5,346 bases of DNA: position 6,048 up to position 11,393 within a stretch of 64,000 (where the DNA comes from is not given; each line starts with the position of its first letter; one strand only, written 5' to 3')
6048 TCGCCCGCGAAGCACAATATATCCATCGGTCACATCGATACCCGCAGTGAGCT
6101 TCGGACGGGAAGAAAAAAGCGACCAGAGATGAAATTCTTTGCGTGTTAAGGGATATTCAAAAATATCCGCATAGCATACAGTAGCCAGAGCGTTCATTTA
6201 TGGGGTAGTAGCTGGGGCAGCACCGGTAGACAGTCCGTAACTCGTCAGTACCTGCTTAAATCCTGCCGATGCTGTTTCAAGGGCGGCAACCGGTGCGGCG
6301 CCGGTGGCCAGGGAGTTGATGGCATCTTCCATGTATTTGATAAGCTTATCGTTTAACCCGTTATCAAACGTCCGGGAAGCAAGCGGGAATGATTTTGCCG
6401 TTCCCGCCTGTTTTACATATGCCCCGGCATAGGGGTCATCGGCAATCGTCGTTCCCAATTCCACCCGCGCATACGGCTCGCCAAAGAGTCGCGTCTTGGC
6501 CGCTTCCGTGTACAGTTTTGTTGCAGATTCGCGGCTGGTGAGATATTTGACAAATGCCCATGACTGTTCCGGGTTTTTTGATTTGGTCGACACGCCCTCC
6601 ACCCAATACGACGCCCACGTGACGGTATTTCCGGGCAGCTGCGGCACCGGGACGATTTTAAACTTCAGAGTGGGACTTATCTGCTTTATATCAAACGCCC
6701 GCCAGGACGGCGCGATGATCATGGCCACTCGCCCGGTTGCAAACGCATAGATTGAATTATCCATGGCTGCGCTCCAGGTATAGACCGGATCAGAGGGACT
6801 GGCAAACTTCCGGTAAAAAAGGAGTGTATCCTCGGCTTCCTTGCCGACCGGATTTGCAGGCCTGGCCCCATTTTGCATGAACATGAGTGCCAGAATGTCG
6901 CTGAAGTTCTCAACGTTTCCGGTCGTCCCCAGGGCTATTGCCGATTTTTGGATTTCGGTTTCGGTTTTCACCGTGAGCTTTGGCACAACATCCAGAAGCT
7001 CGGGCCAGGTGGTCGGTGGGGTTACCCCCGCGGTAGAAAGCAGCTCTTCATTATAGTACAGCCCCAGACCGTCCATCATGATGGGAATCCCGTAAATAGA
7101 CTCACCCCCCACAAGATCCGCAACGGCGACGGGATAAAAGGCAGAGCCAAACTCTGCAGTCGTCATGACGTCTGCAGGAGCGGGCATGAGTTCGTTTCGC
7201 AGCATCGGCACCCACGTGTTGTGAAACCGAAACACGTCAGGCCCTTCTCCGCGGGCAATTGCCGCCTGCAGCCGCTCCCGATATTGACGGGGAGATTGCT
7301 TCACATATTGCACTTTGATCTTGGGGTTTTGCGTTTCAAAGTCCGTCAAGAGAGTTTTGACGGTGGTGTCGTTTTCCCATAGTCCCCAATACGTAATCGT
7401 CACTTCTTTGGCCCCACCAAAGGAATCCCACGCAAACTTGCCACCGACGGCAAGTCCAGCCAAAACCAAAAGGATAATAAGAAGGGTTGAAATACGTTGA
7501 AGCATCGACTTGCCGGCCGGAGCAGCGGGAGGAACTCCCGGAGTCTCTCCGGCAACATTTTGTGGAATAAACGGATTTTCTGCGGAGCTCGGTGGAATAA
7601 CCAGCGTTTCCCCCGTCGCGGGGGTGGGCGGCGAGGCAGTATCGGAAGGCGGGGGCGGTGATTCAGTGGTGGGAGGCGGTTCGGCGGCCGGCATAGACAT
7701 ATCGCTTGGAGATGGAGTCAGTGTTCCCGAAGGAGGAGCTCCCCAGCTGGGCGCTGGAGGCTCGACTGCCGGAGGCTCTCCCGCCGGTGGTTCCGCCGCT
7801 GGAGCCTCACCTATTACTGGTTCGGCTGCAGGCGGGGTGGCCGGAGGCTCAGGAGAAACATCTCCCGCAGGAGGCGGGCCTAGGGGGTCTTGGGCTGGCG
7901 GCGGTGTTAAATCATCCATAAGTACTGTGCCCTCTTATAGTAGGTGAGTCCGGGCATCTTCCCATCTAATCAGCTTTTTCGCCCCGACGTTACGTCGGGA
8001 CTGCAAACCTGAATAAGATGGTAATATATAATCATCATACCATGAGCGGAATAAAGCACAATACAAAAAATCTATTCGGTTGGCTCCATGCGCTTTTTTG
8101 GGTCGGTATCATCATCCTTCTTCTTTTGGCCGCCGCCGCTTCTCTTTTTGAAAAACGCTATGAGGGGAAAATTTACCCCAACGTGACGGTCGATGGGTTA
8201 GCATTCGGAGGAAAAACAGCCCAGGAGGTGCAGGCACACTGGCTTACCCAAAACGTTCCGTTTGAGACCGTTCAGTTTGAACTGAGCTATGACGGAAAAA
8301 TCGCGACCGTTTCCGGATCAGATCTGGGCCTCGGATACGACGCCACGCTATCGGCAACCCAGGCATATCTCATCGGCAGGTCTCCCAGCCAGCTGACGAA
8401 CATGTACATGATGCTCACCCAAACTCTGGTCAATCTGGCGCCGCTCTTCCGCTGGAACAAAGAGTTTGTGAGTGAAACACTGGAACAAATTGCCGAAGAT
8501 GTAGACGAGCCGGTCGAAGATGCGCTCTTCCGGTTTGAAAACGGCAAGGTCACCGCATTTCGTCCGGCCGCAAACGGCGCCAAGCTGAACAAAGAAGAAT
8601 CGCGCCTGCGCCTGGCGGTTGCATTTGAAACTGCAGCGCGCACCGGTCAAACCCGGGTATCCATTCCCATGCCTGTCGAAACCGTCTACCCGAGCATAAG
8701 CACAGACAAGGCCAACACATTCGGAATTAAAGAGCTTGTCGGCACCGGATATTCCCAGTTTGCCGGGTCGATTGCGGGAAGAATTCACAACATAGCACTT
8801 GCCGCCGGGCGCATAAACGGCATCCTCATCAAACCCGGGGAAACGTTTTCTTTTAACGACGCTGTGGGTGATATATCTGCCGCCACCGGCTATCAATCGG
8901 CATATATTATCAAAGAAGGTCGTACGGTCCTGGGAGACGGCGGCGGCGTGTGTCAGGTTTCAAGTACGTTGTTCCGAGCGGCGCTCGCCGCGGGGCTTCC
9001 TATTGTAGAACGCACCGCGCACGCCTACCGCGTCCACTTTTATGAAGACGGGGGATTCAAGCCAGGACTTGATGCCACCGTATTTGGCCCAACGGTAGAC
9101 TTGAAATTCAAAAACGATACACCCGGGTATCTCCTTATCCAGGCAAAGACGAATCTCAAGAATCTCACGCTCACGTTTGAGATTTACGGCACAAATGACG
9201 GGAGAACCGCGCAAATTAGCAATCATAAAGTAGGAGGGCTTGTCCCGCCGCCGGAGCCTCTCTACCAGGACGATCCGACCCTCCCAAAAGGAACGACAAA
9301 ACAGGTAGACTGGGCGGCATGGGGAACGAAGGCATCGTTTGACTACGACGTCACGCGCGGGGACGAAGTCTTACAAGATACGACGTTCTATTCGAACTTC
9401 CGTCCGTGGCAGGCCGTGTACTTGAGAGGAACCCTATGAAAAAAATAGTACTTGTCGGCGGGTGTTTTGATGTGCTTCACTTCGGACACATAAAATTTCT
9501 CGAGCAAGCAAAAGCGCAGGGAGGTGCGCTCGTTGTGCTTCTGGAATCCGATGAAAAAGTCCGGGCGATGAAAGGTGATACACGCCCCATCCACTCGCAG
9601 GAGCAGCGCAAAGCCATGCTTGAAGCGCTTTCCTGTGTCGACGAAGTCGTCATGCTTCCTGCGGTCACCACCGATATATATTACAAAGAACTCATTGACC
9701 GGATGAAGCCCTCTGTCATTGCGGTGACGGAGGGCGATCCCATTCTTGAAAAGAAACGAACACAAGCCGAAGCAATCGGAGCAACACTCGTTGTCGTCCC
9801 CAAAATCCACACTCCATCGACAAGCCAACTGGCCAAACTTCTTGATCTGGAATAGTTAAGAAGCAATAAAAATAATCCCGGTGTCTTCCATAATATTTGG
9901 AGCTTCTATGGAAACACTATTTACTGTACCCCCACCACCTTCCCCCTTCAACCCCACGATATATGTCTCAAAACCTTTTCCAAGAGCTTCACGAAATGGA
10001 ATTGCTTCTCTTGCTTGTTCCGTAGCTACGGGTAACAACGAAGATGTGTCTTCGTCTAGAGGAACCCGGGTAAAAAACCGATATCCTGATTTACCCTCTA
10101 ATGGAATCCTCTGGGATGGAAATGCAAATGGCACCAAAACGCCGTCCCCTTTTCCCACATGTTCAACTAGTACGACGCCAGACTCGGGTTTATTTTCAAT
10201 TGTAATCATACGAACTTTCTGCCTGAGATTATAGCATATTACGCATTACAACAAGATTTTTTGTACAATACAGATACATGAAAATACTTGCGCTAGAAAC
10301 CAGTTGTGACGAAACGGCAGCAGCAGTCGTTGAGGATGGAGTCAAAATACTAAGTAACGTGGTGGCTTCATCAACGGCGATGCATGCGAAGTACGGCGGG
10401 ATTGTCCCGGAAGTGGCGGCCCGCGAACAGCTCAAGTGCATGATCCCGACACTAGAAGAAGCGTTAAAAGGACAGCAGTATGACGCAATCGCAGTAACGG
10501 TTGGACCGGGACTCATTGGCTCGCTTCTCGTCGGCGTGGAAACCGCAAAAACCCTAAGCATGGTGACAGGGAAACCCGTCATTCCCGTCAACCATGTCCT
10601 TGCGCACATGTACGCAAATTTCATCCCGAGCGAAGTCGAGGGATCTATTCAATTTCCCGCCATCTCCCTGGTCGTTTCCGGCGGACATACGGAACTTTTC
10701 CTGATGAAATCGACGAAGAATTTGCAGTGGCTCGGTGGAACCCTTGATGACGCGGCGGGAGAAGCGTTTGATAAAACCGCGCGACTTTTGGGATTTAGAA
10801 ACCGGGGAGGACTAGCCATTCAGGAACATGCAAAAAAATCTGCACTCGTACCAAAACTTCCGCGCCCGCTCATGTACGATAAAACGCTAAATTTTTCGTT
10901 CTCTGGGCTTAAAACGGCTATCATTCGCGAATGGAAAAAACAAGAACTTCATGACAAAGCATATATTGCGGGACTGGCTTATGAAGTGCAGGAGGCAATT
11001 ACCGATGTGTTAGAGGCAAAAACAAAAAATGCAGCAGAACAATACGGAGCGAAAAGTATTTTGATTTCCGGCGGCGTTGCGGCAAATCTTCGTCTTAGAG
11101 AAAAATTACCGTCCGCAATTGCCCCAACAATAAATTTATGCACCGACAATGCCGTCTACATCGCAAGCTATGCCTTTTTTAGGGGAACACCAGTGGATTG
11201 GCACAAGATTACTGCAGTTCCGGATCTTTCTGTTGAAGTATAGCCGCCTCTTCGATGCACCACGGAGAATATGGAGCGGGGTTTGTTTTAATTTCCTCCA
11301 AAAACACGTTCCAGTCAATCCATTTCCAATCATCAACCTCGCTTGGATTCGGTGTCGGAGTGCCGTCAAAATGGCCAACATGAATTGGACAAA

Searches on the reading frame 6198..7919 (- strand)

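Call 8: search_protein_families(library=pfam, proteins=[window:6198-7919:-], max_evalue=0.01)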
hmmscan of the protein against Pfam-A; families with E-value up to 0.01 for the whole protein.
window:6198-7919:- (573 aa): 3 families
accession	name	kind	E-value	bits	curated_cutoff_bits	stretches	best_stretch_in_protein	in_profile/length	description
PF13416.11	SBP_bac_8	-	1.3e-34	120.7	27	1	190-471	2-254/279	Bacterial extracellular solute-binding protein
PF01547.30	SBP_bac_1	-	3.8e-34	119.5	26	1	184-465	7-305/307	Bacterial extracellular solute-binding protein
PF13531.11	SBP_bac_11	-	0.0058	16.8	25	0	381-465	139-217/227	Bacterial extracellular solute-binding protein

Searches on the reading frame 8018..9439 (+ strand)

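Call 8: search_protein_families(library=pfam, proteins=[window:8018-9439:+], max_evalue=0.01)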
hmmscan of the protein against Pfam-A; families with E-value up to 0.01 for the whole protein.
window:8018-9439:+ (473 aa): 2 families
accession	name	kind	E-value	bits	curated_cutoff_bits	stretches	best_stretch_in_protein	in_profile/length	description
PF04294.18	VanW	-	4e-44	149.7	27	1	255-386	2-128/130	VanW like protein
PF12229.13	PG_binding_4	-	6.5e-10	39.6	22.1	1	97-195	2-100/117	Putative peptidoglycan binding domain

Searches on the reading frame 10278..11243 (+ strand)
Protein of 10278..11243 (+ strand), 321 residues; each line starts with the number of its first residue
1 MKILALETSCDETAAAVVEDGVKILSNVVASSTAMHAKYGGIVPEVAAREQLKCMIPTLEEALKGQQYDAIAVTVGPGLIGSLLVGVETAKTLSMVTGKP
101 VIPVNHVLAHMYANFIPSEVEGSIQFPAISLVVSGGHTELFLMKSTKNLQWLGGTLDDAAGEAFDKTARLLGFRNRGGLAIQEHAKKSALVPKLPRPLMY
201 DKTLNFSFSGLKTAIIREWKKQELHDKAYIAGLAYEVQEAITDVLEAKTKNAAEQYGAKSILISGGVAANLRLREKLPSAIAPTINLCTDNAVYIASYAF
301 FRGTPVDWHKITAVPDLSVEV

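Call 74: search_protein_families(library=pfam, proteins=[window:10278-11243:+], max_evalue=0.001)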
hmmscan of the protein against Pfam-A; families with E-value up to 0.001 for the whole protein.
window:10278-11243:+ (321 aa): 2 families
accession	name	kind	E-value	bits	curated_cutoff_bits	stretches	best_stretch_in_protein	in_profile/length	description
PF00814.31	TsaD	-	4e-76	256.6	24.8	1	23-296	1-263/264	tRNA N6-adenosine threonylcarbamoyltransferase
PF22521.2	HypF_C_2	-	2.5e-05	24.6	27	1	161-281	97-217/241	Carbamoyltransferase, Kae1-like Domain, second subdomain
